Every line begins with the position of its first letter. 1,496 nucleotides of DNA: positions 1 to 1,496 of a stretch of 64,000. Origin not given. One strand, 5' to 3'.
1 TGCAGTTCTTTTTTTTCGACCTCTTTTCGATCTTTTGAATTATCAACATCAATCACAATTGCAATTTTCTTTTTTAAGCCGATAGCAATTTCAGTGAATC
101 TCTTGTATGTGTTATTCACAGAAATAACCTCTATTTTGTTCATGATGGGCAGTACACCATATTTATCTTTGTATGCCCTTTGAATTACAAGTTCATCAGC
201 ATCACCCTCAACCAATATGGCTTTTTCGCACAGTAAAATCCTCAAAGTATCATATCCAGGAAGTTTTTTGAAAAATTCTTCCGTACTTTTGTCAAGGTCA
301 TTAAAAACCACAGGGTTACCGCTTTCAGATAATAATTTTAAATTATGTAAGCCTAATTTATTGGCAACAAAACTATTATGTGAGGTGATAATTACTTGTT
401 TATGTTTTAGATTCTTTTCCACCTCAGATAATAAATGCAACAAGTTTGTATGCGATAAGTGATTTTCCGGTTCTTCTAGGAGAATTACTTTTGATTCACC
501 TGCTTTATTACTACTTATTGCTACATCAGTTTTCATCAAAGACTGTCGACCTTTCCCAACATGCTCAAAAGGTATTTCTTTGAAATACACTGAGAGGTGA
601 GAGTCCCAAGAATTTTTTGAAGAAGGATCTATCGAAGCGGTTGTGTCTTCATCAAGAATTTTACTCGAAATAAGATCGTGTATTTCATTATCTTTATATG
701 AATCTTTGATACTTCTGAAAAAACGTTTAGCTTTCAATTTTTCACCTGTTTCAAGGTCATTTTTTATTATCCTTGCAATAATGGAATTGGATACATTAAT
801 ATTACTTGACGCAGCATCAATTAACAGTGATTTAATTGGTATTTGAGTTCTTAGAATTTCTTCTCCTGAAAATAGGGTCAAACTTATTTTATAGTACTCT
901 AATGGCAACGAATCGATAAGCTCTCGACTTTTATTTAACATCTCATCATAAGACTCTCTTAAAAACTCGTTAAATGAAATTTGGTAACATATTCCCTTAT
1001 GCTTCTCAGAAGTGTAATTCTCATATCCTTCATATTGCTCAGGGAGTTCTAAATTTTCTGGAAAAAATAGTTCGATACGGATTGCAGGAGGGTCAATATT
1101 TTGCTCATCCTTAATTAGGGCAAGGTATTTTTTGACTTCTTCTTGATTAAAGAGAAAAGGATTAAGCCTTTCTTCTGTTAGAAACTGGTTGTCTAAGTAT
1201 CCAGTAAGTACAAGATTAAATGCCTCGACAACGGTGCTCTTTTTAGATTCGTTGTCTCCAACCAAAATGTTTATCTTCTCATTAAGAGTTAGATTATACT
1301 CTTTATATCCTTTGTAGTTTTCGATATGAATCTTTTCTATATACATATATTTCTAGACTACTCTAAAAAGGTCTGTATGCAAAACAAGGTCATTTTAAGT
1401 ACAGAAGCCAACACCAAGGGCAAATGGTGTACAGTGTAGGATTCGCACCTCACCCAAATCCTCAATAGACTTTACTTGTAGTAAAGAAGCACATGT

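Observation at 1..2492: tRNA-Glu-adjacent HNH endonuclease + OLD-family ATPase/TOPRIM nuclease pair (candidate anti-phage module)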

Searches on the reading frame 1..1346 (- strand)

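Call 7: search_protein_families(library=pfam, proteins=[window:1-1346:-], max_evalue=0.1)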
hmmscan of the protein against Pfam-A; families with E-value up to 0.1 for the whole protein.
window:1-1346:- (448 aa): 10 families
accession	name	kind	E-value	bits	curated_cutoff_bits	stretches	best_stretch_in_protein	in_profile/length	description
PF02463.25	SMC_N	-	1.9e-11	44.3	40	2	2-70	1-70/220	RecF/RecN/SMC N terminal domain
PF13175.12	AAA_15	-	2.8e-11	44.1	32.1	1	1-328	1-374/374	AAA ATPase domain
PF20469.4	OLD-like_TOPRIM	-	2.5e-09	37.9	23.2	1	372-435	2-67/67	Overcoming lysogenization defect protein-like, TOPRIM domain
PF13304.12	AAA_21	-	3.1e-09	37.8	27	1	25-327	1-302/304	AAA domain, putative AbiEii toxin, Type IV TA system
PF13476.12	AAA_23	-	4.7e-07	31.1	27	1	5-201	1-87/201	AAA domain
PF13555.12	AAA_29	-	0.00071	19.7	27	1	5-50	3-49/61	P-loop containing region of AAA domain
PF11398.14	DUF2813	-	0.00071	19.5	21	1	1-49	1-48/372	Protein of unknown function (DUF2813)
PF13514.12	AAA_27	-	0.0032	17.5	22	1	1-48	1-51/206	AAA domain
PF11536.14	DUF3226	-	0.0073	16.6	27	1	375-438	2-70/208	Protein of unknown function (DUF3226)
PF13125.11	DUF3958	-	0.069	13.9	26.3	0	111-153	12-54/107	Protein of unknown function (DUF3958)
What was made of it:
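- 1..1346 (-): gajA (Class 2 OLD-family nuclease), first 448 of about 542 codons. The ABC ATPase is aa 1 to about 345. The TOPRIM domain starts at about aa 372 (window 3-233). The gene is truncated by the window edge. Pfam AAA_15, SMC_N and OLD-like_TOPRIM (call 7).
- On Gabija / Class 2 OLD (GajA): Pfam AAA_15, SMC_N and PF20469 (call 7).
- Checked: Pfam confirms AAA_15/SMC_N plus OLD-like_TOPRIM PF20469 at aa 372-435 (call 7).
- Pfam ATPase plus OLD-like TOPRIM (call 7).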

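Call 8: search_protein_families(library=padloc, proteins=[window:1-1346:-], max_evalue=0.1)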
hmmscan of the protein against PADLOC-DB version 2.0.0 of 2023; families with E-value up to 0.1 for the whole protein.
window:1-1346:- (448 aa): 89 families (the best 25 are shown)
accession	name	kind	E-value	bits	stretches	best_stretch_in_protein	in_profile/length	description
PDLC00102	GajA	-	2.2e-136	453.5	1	1-441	1-444/532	AAA ATPase domain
PDLC00098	GajA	-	1.3e-112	375.2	1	1-441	1-445/534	AAA ATPase domain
PDLC00078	GajA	-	9.2e-32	108.5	1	1-443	1-485/580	AAA ATPase domain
PDLC00077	GajA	-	8.1e-23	78.8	2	258-445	299-508/616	AAA ATPase domain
PDLC00069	GajA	-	9.6e-22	75.2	2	1-51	1-51/687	AAA ATPase domain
PDLC00091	GajA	-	1.9e-21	74.5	2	282-390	294-408/627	AAA ATPase domain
PDLC04168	GajA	-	3e-21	73.8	2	232-393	226-383/570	-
PDLC00096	GajA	-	3.7e-19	66.9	2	282-420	286-433/630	AAA ATPase domain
PDLC00067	GajA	-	4.8e-19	66.3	2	285-445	305-469/604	AAA ATPase domain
PDLC00071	GajA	-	1.9e-18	64.6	2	201-445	189-446/588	AAA ATPase domain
PDLC00072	GajA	-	3.8e-18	63.3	2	281-442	343-509/709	AAA ATPase domain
PDLC00099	GajA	-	4.2e-18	63.7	2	183-445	197-470/626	AAA ATPase domain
PDLC00080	GajA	-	6.5e-17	59.5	2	220-445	223-462/622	AAA ATPase domain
PDLC00083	GajA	-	8.4e-16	55.5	2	1-48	1-48/639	AAA ATPase domain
PDLC00070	GajA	-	1.2e-14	51.9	2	284-442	290-457/596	AAA ATPase domain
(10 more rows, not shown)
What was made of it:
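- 1..1346 (-): PADLOC GajA PDLC00102, E=2.2e-136, covering model positions 1-444 of 532 (call 8).
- On Gabija / Class 2 OLD (GajA): PADLOC GajA PDLC00102 at E=2.2e-136 over model positions 1-444 of 532 (call 8).
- PADLOC PDLC00102 at E=2e-136 (call 8). PtuA profiles hit the P-loop region (E=5e-13, call 8).
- Tried and rejected: Rejected on the profile results (call 8).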

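Call 9: search_protein_families(library=ncbifam, proteins=[window:1-1346:-], max_evalue=0.1)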
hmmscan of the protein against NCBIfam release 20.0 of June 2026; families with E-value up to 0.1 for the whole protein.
window:1-1346:- (448 aa): 9 families
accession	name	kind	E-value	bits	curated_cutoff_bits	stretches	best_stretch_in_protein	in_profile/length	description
NF041760.1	PtuA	equivalog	5.5e-07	28.9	500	1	2-59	51-107/524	retron Ec78 anti-phage system effector ATPase PtuA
NF047739.1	antiphage_MADS3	equivalog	3.5e-06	26.4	420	1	3-100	2-96/427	methylation-associated defense system AAA family ATPase MAD3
TIGR00611.2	recf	equivalog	9.2e-06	25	172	1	3-49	1-47/339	DNA replication/repair protein RecF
NF002572.0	PRK02224.1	equivalog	3.1e-05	22.5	1087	1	1-49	1-49/888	DNA double-strand break repair ATPase Rad50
NF041035.1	Rad50_Halo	equivalog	0.00074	18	1000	1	1-49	1-49/883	DNA double-strand break repair ATPase Rad50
NF008409.0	PRK11231.1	equivalog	0.009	15.4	375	0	22-81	27-84/255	Fe(3+) dicitrate ABC transporter ATP-binding protein FecE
TIGR04521.1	ECF_ATPase_2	equivalog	0.012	14.7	330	0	272-324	150-204/279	energy-coupling factor transporter ATPase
NF010680.0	PRK14079.1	equivalog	0.017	14.1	386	1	3-57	3-57/349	recombination protein F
TIGR03873.1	F420-0_ABC_ATP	hypoth_equivalog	0.077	12.2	372.4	0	281-329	152-201/256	putative F420-0 ABC transporter ATP-binding protein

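Call 50: search_solved_structures(query=window:1-1346:-, max_evalue=0.001, show_alignments=1)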
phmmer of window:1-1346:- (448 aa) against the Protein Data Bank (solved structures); distinct sequences matched with E-value up to 0.001: 7.
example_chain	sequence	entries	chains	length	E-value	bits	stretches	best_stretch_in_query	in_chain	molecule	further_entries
9e8z_C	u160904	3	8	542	4e-06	29.7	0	3-73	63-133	Retron Ec83 probable ATPase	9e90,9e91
9o4a_A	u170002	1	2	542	4.8e-05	26.2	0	3-73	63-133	Retron Ec83 probable ATPase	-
4nci_A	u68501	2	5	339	5.5e-05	26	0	257-344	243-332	DNA double-strand break repair Rad50 ATPase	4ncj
4nck_A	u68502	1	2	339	0.00011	25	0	264-344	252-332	DNA double-strand break repair Rad50 ATPase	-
3qkt_A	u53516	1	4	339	0.00013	24.7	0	272-344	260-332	DNA double-strand break repair rad50 ATPase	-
3qku_A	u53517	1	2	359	0.00014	24.6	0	273-344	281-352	DNA double-strand break repair rad50 ATPase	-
4nch_A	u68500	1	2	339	0.00018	24.3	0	274-344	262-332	DNA double-strand break repair Rad50 ATPase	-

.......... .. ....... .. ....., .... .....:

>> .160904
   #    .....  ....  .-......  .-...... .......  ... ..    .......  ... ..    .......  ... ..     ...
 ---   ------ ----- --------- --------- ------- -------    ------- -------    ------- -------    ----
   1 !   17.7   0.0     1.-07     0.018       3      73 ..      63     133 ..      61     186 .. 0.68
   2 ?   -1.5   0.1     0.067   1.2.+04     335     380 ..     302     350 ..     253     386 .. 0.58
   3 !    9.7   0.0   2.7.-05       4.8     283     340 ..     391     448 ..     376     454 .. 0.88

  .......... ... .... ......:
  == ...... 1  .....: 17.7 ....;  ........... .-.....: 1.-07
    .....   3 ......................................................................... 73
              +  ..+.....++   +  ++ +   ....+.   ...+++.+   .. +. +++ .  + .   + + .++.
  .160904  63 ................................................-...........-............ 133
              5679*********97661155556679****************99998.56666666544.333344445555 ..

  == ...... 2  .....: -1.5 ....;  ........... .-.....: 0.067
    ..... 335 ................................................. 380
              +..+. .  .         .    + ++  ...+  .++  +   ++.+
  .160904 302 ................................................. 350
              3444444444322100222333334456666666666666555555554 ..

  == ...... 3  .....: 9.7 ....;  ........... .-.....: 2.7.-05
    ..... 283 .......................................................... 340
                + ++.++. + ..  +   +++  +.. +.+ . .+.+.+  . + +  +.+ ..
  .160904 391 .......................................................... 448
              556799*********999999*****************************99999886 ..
